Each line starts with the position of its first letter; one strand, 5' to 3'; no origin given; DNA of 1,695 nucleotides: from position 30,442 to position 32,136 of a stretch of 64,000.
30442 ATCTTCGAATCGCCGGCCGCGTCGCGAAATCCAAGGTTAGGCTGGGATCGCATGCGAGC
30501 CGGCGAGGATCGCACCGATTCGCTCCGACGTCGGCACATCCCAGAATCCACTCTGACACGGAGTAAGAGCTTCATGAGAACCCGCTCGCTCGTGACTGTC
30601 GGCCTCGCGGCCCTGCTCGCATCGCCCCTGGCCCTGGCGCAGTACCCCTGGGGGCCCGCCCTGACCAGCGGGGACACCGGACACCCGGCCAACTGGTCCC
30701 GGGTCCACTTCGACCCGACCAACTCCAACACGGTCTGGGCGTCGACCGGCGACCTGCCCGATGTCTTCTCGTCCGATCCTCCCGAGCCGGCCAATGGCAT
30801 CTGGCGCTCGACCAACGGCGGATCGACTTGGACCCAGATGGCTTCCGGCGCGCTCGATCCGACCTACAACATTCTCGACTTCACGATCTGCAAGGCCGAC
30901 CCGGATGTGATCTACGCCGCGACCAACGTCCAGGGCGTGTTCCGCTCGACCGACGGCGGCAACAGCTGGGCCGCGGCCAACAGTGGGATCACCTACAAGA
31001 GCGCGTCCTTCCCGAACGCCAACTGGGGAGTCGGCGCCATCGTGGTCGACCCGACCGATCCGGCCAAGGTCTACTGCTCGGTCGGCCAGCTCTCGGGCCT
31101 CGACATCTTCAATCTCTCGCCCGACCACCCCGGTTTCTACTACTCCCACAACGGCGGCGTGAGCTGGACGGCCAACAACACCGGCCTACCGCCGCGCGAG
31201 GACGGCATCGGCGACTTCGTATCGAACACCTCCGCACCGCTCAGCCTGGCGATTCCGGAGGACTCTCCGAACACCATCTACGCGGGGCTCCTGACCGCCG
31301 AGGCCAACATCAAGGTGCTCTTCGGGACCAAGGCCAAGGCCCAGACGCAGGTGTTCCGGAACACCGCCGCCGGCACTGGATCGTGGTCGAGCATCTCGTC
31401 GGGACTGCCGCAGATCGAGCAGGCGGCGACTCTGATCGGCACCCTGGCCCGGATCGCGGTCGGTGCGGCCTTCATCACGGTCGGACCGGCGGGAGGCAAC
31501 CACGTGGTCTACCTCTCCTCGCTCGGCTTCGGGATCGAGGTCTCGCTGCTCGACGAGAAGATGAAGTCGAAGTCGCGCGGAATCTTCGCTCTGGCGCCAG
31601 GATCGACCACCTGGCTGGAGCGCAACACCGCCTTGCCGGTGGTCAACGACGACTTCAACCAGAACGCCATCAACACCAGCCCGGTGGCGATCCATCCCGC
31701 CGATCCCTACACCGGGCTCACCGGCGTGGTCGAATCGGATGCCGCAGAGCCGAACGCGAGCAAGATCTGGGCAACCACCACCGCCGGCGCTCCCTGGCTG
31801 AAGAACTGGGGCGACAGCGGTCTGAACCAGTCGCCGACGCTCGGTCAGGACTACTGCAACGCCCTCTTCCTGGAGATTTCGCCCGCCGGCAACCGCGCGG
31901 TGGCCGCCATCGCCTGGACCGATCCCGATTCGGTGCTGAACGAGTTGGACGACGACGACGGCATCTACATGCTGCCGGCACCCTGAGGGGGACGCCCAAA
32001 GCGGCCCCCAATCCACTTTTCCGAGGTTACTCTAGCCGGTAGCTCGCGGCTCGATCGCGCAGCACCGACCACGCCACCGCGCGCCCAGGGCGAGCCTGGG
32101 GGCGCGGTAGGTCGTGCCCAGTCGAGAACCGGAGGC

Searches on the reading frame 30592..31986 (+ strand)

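Call 12: search_protein_families(library=pfam, proteins=[window:30592-31986:+], max_evalue=0.001)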
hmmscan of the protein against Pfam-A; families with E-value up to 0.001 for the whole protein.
window:30592-31986:+ (464 aa): 2 families
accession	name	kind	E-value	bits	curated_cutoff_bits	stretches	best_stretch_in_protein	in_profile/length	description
PF15902.12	Sortilin-Vps10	-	1.1e-07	31.5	33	1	70-194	3-111/446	Sortilin, neurotensin receptor 3,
PF02012.26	BNR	-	0.00044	20.3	27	0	183-193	1-11/12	BNR/Asp-box repeat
